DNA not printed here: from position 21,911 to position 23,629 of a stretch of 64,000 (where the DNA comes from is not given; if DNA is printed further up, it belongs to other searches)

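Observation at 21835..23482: Stand-alone RiPP-like pair: a cysteine-free 28-aa peptide gene, a leaky-terminator hairpin, and an RRE-radical SAM-SPASM maturase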

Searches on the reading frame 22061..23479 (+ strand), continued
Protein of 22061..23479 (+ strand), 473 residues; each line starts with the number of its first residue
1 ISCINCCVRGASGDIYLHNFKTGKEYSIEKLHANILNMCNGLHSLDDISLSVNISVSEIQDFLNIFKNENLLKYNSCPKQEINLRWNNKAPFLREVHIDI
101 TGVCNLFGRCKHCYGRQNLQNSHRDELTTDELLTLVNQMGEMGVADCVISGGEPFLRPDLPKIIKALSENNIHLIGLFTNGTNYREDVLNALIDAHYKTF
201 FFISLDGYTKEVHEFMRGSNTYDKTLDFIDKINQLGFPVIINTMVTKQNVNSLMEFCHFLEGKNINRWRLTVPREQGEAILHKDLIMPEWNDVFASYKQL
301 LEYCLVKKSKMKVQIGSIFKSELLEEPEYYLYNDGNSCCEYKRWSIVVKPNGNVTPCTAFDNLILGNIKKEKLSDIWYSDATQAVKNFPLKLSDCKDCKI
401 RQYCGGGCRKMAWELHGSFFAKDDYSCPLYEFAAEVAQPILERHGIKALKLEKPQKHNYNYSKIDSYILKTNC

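Call 44: fold_search(model_id=the predicted structure, library=pdb)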
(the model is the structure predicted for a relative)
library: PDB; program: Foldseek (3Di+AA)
matches with E <= 10: 1736; with E <= 0.001: 119
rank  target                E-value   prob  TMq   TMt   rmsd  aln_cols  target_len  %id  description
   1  5v1s_A                6.8e-18  1.00  0.62  0.69   7.8       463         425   17  Crystal structure of Streptococcus suis SuiB bound to S-adenosylmethionine (released 2017-08-30)
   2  5v1t_A                2.2e-17  1.00  0.65  0.70   5.7       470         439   18  Crystal structure of Streptococcus suis SuiB bound to precursor peptide SuiA (released 2017-08-30)
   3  5v1q_A                3.3e-17  1.00  0.62  0.68   7.9       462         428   18  Crystal structure of Streptococcus suis SuiB (released 2017-08-30)
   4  5v1q_B                7.6e-17  1.00  0.63  0.68   6.1       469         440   18  Crystal structure of Streptococcus suis SuiB (released 2017-08-30)
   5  6efn                  1.6e-16  1.00  0.53  0.64   5.8       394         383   16  Structure of a RiPP maturase, SkfB (released 2018-10-24)
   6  5v1s_B                2.3e-16  1.00  0.62  0.69   6.0       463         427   18  Crystal structure of Streptococcus suis SuiB bound to S-adenosylmethionine (released 2017-08-30)
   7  6c8v                  4.1e-16  1.00  0.51  0.76   6.4       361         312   20  X-ray structure of PqqE from Methylobacterium extorquens (released 2018-02-14)
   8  8vpo                  1.0e-14  1.00  0.54  0.57  14.7       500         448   15  X-Ray Crystal Structure of TigE from Paramaledivibacter caminithermalis (released 2024-02-07)
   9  4k37_A                1.6e-14  1.00  0.60  0.76   4.1       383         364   21  Native anSMEcpe with bound AdoMet (released 2013-05-08)
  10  4k38_B                1.6e-14  1.00  0.58  0.75   4.2       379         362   21  Native anSMEcpe with bound AdoMet and Kp18Cys peptide (released 2013-05-08)
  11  4k39_B                1.7e-14  1.00  0.59  0.76   4.1       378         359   21  Native anSMEcpe with bound AdoMet and Cp18Cys peptide (released 2013-05-08)
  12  4k39_A                1.8e-14  1.00  0.59  0.76   4.1       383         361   21  Native anSMEcpe with bound AdoMet and Cp18Cys peptide (released 2013-05-08)
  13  4k36_A                1.8e-14  1.00  0.58  0.71   4.3       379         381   21  His6 tagged anSMEcpe with bound AdoMet (released 2013-05-08)
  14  4k38_A                2.9e-14  1.00  0.59  0.74   4.4       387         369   21  Native anSMEcpe with bound AdoMet and Kp18Cys peptide (released 2013-05-08)
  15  4k36_B                3.3e-14  1.00  0.59  0.75   4.1       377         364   21  His6 tagged anSMEcpe with bound AdoMet (released 2013-05-08)
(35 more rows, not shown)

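Call 46: search_solved_structures(query=A3, max_evalue=0.001)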
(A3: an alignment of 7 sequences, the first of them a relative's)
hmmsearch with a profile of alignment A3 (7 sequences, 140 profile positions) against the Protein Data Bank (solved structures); distinct sequences matched with E-value up to 0.001: 71 (the best 60 are shown).
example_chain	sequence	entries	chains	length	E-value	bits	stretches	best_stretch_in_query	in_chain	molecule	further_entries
1on0_A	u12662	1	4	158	2e-14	57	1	43-140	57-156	YycN protein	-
1ufh_A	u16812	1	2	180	2.7e-14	56.5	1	44-140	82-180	YYCN protein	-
6vfm_A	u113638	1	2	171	6.2e-14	55.4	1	16-130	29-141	Spermidine N1-acetyltransferase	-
6vfn_A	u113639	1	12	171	6.3e-14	55.4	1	16-132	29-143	Spermidine N1-acetyltransferase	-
2ge3_A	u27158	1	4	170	1.2e-12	51.2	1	45-130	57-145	probable acetyltransferase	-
5wif_A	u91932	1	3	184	5.1e-12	49.2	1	36-129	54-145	Spermidine N1-acetyltransferase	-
6d72_A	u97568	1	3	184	5.1e-12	49.2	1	36-129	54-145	Spermidine N1-acetyltransferase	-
2ae6_A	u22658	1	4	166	3e-11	46.7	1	42-132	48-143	acetyltransferase, GNAT family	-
5isv_A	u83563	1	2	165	6.2e-11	45.7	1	52-130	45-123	Ribosomal-protein-alanine acetyltransferase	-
3tth_A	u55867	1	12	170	1.2e-10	44.8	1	29-134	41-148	Spermidine N1-acetyltransferase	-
6dau_A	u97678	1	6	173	4e-10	43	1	10-134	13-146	Spermidine N1-acetyltransferase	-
3f8k_A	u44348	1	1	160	4.4e-10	42.9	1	3-130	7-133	Protein acetyltransferase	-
8fv0_C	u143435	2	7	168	4.4e-10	42.9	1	43-130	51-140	Diamine N-acetyltransferase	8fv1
5ix3_A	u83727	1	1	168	5.3e-10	42.6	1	43-130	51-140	Diamine N-acetyltransferase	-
7kwq_A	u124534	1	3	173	7.4e-10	42.2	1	10-134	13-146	Spermidine N(1)-acetyltransferase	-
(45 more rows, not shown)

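Call 47: search_protein_families(library=pfam, proteins=[L008:6467-7273:+, L117:2268-3017:+, L011:6472-6900:+, L007:3275-4654:-, L008:1250-3514:+, L011:7067-8140:+, L011:8157-8846:+, L095:5107-6081:+], max_evalue=0.001)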
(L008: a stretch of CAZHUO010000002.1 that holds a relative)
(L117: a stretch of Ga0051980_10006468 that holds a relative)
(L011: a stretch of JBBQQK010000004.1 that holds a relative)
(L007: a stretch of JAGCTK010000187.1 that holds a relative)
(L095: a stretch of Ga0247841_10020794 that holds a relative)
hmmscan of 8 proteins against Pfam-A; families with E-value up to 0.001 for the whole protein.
L008:6467-7273:+ (269 aa): 13 families
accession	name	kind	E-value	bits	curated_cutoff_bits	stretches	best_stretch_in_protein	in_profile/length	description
PF13649.12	Methyltransf_25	-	1.6e-21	77.2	27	1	53-148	1-97/97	Methyltransferase domain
PF13847.12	Methyltransf_31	-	2.2e-18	66.8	27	1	49-167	3-124/145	Methyltransferase domain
PF08241.18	Methyltransf_11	-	1e-17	65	21.2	1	54-151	1-94/95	Methyltransferase domain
PF08242.18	Methyltransf_12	-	7.9e-12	46.2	30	1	54-150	1-98/98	Methyltransferase domain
PF13489.12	Methyltransf_23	-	1.2e-10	41.8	27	1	43-244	14-163/164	Methyltransferase domain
PF05175.20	MTS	-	1.6e-09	38.1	23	1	34-119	16-104/170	Methyltransferase small domain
PF01209.24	Ubie_methyltran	-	3.2e-08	33.7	20.1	1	41-151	39-150/233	ubiE/COQ5 methyltransferase family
PF03848.20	TehB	-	1.1e-06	28.6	20.4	1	39-119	20-101/193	Tellurite resistance protein TehB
PF02353.26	CMAS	-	3.5e-06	27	27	1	36-153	49-165/273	Mycolic acid cyclopropane synthetase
PF08003.17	Methyltransf_9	-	3.3e-05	23.4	23.8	1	35-121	101-190/315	Protein of unknown function (DUF1698)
PF06325.19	PrmA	-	0.00021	21.3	22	1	50-119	162-232/296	Ribosomal protein L11 methyltransferase (PrmA)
PF03291.22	mRNA_G-N7_MeTrfase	-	0.0008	19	26.6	0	41-153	48-181/315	mRNA (guanine-N(7))-methyltransferase domain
PF09445.16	Methyltransf_15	-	0.00082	19.4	22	0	51-123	2-78/165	RNA cap guanine-N2 methyltransferase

L117:2268-3017:+ (250 aa): 13 families
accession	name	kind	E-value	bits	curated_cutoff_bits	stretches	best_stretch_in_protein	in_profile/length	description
PF13649.12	Methyltransf_25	-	2.2e-21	76.8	27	1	46-141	1-97/97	Methyltransferase domain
PF13847.12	Methyltransf_31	-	5e-19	68.9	27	1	42-162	3-127/145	Methyltransferase domain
PF08241.18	Methyltransf_11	-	5.5e-17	62.6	21.2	1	47-144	1-94/95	Methyltransferase domain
PF08242.18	Methyltransf_12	-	1.1e-09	39.3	30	1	47-143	1-98/98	Methyltransferase domain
PF13489.12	Methyltransf_23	-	2.2e-09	37.7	27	1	28-171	10-124/164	Methyltransferase domain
PF01209.24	Ubie_methyltran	-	2.4e-08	34.1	20.1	1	33-144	38-150/233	ubiE/COQ5 methyltransferase family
PF03848.20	TehB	-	2.7e-08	33.9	20.4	1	17-112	8-101/193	Tellurite resistance protein TehB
PF02353.26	CMAS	-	2.4e-07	30.8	27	1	27-204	47-203/273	Mycolic acid cyclopropane synthetase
PF05175.20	MTS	-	4.1e-06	27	23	1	33-111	22-103/170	Methyltransferase small domain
PF09445.16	Methyltransf_15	-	5.3e-06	26.5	22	1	45-104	3-64/165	RNA cap guanine-N2 methyltransferase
PF02475.24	TRM5-TYW2_MTfase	-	0.00038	20.9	28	1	44-112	38-110/164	TRM5/TYW2 methyltransferase domain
PF01135.25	PCMT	-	0.00056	20.2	20.3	1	28-97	59-132/210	Protein-L-isoaspartate(D-aspartate) O-methyltransferase (PCMT)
PF02086.21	MethyltransfD12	-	0.00078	19.7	22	0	33-126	11-96/253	D12 class N6 adenine-specific DNA methyltransferase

L011:6472-6900:+ (143 aa): 5 families
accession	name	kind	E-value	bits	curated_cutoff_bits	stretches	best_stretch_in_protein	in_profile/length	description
PF00583.31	Acetyltransf_1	-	5.2e-12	46.5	20.7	1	18-129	6-116/116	Acetyltransferase (GNAT) family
PF13673.13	Acetyltransf_10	-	1.2e-06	29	23.6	1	22-135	7-113/128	Acetyltransferase (GNAT) domain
PF13302.13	Acetyltransf_3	-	3.7e-06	28.1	25.4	1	30-130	37-138/138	Acetyltransferase (GNAT) domain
PF13508.13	Acetyltransf_7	-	8e-05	23.4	27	1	54-131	10-84/84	Acetyltransferase (GNAT) domain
PF08445.16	FR47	-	0.0003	21.1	22.1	1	72-134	21-82/86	FR47-like protein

L007:3275-4654:- (460 aa): 1 family
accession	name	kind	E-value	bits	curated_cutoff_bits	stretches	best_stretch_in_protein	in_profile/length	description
PF14938.12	SNAP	-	3.3e-05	24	25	1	368-440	90-156/282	Soluble NSF attachment protein, SNAP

L008:1250-3514:+ (755 aa): 6 families
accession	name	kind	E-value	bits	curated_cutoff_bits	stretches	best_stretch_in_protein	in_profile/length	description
PF02518.31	HATPase_c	-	1.4e-20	74.2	26.4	1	619-728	2-108/111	Histidine kinase-, DNA gyrase B-, and HSP90-like ATPase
PF16927.11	HisKA_7TM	-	2.2e-17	64.1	28.6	1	7-226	1-222/224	N-terminal 7TM region of histidine kinase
PF01590.32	GAF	-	2.8e-13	51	22.4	1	319-466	1-133/133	GAF domain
PF13185.12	GAF_2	-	1.2e-10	42.2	28.6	1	319-467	3-136/136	GAF domain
PF13492.12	GAF_3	-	9.9e-10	39.4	27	1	319-468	1-129/129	GAF domain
PF00512.31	HisKA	-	5.4e-08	33.2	26.9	1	506-562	1-59/66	His Kinase A (phospho-acceptor) domain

L011:7067-8140:+ (358 aa): 0 families

L011:8157-8846:+ (230 aa): 0 families

L095:5107-6081:+ (325 aa): 0 families

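Call 60: search_protein_representatives(alignment_id=A1)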
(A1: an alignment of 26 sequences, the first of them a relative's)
Query: 26 sequences, 470 profile positions. Proteins with E-value up to 0.001 (for the whole library): 82286; up to 1e-10: 34036; up to 1e-30: 2470. The best 150 are listed.
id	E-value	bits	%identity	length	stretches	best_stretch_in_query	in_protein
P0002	1.2e-228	776.2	-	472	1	1-469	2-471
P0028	1.1e-160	552.2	-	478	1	1-454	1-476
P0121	6.1e-158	543.1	-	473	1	2-448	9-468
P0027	2.8e-143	494.7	-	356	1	1-356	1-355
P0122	4.5e-134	464.4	-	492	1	1-469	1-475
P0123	6.6e-132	457.2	-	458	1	22-448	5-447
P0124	8.4e-130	450.3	-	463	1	1-448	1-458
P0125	9.1e-127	440.3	-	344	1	129-468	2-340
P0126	6.8e-121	420.9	-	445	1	1-449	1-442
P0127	3.0e-120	418.8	-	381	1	94-448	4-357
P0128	7.9e-117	407.5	-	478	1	2-448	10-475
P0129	2.1e-114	399.5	-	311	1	143-450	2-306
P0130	2.2e-103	363.2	-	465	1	1-449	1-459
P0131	4.2e-100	352.4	-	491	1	2-456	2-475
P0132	6.5e-100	351.7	-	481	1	14-447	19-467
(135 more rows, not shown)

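Call 64: find_encoding_contigs(protein=P0121, flank=3000, max_places=2)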
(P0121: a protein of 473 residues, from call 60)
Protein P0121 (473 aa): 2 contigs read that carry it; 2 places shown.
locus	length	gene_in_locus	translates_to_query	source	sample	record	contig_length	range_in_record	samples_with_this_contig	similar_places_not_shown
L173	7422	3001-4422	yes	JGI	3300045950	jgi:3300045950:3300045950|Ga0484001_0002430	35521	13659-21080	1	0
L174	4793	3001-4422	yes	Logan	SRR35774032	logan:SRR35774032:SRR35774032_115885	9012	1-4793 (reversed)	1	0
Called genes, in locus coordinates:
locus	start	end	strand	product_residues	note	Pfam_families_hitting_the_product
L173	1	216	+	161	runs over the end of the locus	PF13508:Acetyltransf_7 (weak)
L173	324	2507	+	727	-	PF00133:tRNA-synt_1, PF09334:tRNA-synt_1g, PF13603:tRNA-synt_1_2 (weak), PF08264:Anticodon_1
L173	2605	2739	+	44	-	-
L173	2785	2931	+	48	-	-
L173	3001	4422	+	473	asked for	PF04055:Radical_SAM, PF13186:SPASM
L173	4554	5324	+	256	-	PF01209:Ubie_methyltran, PF02353:CMAS, PF03848:TehB, PF13489:Methyltransf_23, PF05175:MTS, PF13847:Methyltransf_31, PF08241:Methyltransf_11, PF08242:Methyltransf_12, +2 more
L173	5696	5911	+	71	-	-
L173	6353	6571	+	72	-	PF09834:DUF2061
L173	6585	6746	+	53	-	-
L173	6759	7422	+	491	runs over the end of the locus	PF04055:Radical_SAM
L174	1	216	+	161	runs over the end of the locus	PF13508:Acetyltransf_7 (weak)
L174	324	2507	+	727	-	PF00133:tRNA-synt_1, PF09334:tRNA-synt_1g, PF13603:tRNA-synt_1_2 (weak), PF08264:Anticodon_1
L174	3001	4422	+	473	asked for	PF04055:Radical_SAM, PF13186:SPASM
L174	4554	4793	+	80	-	?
